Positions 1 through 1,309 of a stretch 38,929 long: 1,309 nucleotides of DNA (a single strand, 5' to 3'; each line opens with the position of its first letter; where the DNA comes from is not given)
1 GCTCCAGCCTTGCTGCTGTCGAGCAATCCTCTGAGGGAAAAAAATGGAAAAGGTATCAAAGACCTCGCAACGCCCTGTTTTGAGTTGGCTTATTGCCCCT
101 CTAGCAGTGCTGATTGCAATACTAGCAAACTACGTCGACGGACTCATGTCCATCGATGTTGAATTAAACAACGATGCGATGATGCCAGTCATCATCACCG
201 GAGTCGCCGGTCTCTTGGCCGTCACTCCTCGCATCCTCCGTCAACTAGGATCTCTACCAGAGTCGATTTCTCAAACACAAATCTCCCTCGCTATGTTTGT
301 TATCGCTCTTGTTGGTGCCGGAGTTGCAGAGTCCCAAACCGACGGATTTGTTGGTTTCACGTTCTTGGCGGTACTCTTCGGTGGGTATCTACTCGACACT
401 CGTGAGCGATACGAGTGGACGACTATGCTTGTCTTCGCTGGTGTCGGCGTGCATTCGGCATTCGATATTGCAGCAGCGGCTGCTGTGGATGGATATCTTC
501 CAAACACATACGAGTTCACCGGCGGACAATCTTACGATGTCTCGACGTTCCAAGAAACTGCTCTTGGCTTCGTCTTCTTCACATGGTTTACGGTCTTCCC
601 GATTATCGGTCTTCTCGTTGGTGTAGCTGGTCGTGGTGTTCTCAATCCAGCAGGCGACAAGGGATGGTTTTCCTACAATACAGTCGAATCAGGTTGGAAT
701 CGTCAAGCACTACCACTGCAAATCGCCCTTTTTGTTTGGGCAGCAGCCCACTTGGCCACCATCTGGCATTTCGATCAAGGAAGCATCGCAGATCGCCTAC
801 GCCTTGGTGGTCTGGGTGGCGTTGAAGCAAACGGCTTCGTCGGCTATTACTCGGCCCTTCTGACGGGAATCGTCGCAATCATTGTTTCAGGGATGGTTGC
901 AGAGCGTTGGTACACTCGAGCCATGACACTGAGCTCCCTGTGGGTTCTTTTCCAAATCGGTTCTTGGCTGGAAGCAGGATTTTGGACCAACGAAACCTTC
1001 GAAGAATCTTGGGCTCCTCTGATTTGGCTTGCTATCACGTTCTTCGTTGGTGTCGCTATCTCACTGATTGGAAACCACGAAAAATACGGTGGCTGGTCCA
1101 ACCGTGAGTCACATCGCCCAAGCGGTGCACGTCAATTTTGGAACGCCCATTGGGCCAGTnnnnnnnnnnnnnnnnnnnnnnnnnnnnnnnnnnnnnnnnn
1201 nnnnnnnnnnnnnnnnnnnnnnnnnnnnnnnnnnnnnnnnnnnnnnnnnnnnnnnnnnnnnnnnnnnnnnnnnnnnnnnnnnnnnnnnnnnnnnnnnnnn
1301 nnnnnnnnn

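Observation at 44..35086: Candidate integrated surface glyco-adhesin island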

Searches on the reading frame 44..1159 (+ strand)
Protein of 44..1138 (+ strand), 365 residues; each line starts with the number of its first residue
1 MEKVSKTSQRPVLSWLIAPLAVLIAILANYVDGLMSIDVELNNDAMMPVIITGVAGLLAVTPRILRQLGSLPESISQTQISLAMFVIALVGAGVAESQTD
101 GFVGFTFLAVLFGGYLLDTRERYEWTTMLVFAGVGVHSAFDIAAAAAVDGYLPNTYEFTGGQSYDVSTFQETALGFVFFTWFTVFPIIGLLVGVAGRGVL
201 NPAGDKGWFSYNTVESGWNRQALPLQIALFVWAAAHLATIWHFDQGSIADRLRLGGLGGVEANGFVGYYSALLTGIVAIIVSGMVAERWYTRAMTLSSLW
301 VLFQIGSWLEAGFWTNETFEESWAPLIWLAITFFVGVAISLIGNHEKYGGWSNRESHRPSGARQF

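Call 29: search_protein_families(library=pfam, proteins=[window:44-1138:+], max_evalue=1)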
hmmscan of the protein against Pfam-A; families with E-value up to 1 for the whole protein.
window:44-1138:+ (365 aa): 0 families

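Call 77: predict_structure(alignment_id=A4)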
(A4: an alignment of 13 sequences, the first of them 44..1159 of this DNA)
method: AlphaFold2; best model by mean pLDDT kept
length: 372 residues; sequences in the alignment: 13
mean_pLDDT: 68.8   pTM: 0.69
mean pLDDT of the five models: 68.8, 66.5, 64.1, 63.9, 62.6
residues with pLDDT >= 90: 36; 70-90: 173; 50-70: 74; < 50: 89
segments of 3 or more residues with pLDDT < 50: 1-9, 31-33, 200-208, 212-215, 289-300, 306-326, 344-372
pLDDT, mean of each block of 10 residues (from residue 1): 37 70 75 54 79 90 80 81 92 91 91 87 82 90 78 80 82 85 88 69 47 52 76 84 80 66 66 74 55 46 47 40 48 56 47 40 44 35
secondary structure, 60 per line:
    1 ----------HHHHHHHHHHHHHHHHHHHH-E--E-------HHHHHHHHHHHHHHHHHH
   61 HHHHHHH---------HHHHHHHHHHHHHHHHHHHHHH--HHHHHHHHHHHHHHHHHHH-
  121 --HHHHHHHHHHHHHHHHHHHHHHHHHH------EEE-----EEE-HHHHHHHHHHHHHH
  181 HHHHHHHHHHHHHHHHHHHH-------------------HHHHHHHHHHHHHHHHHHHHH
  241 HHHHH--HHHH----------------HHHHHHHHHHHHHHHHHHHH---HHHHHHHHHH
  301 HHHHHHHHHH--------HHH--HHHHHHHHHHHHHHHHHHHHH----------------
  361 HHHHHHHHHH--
elements in order: H11-30 H43-67 H77-98 H101-119 H123-148 E155-157 E163-165 H167-200 H220-245 H248-251 H268-287 H291-310 H324-344 H361-370

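Call 79: fold_search(model_id=the predicted structure, library=pdb)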
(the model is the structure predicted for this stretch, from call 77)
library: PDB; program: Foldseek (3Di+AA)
matches with E <= 10: 336; with E <= 0.001: 0
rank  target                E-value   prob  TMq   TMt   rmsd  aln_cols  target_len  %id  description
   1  7f83_A                7.6e-02  0.44  0.18  0.18  26.4       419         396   10  Crystal Structure of a receptor in Complex with inverse agonist (released 2022-01-19)
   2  6m9t                  3.1e-01  0.15  0.16  0.14  26.8       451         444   11  Crystal structure of EP3 receptor bound to misoprostol-FA (released 2018-12-05)
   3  5zkq_B                4.8e-01  0.12  0.16  0.15  30.0       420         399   11  Crystal structure of the human platelet-activating factor receptor in complex with ABT-491 (released 2018-06-20)
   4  5glh_A                4.8e-01  0.09  0.14  0.12  30.8       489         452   10  Human endothelin receptor type-B in complex with ET-1 (released 2016-09-07)
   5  8xws_C                5.0e-01  0.20  0.17  0.19  20.3       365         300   10  Structure of CXCR2 bound to CXCL5 (Ligand-receptor focused map) (released 2025-01-15)
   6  9k87_0                5.9e-01  0.69  0.26  0.35  16.6       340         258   10  Cryo-EM structure of designed zinc-induced icosahedron Cage-i53-Zn1-HEHE-5 (released 2025-10-29)
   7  8ij3_A                6.7e-01  0.21  0.20  0.23  17.9       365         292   11  Cryo-EM structure of human HCAR2-Gi complex without ligand (apo state) (released 2024-01-03)
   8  9ekh_A                6.7e-01  0.12  0.16  0.15  31.4       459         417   13  Cryo-EM structure ONO3030297-bound prostaglandin D2 receptor (DP1)-bRIL-Fab complex (released 2025-09-03)
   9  8iys_R                7.0e-01  0.16  0.18  0.21  24.5       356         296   10  TUG891-bound FFAR4 in complex with Gq (released 2023-06-21)
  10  8ztg_A                7.0e-01  0.15  0.19  0.19  26.1       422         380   12  AtALMT9 with LMNG and sterol mimic CHS (sterol2 class) (released 2025-03-12)
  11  8ia2_A                7.6e-01  0.14  0.17  0.20  24.5       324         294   11  Structure of C5a bound human C5aR1 in complex with Go (Composite map) (released 2023-10-18)
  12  5doq_A                7.9e-01  0.20  0.23  0.21  21.0       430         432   12  The structure of bd oxidase from Geobacillus thermodenitrificans (released 2016-05-04)
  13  8tlp_B                8.2e-01  0.18  0.15  0.22  19.1       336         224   11  Computationally designed tunable C2 symmetric tandem repeat homodimer, D_3_633_8x without peptide (released 2024-12-11)
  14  9l9o_A                8.6e-01  0.10  0.17  0.16  28.9       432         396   12  Cryo-EM structure of apo GPR50 with BRIL fusion, anti-BRIL Fab, and anti-Fab Nb complex (released 2026-02-18)
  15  9uyi_R                9.3e-01  0.15  0.18  0.22  21.4       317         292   13  Cryo-EM structure of the G protein-coupled receptor 1 (GPR1) bound to chemerin and beta-arrestin 1 (Conformation 2) (released 2025-11-19)
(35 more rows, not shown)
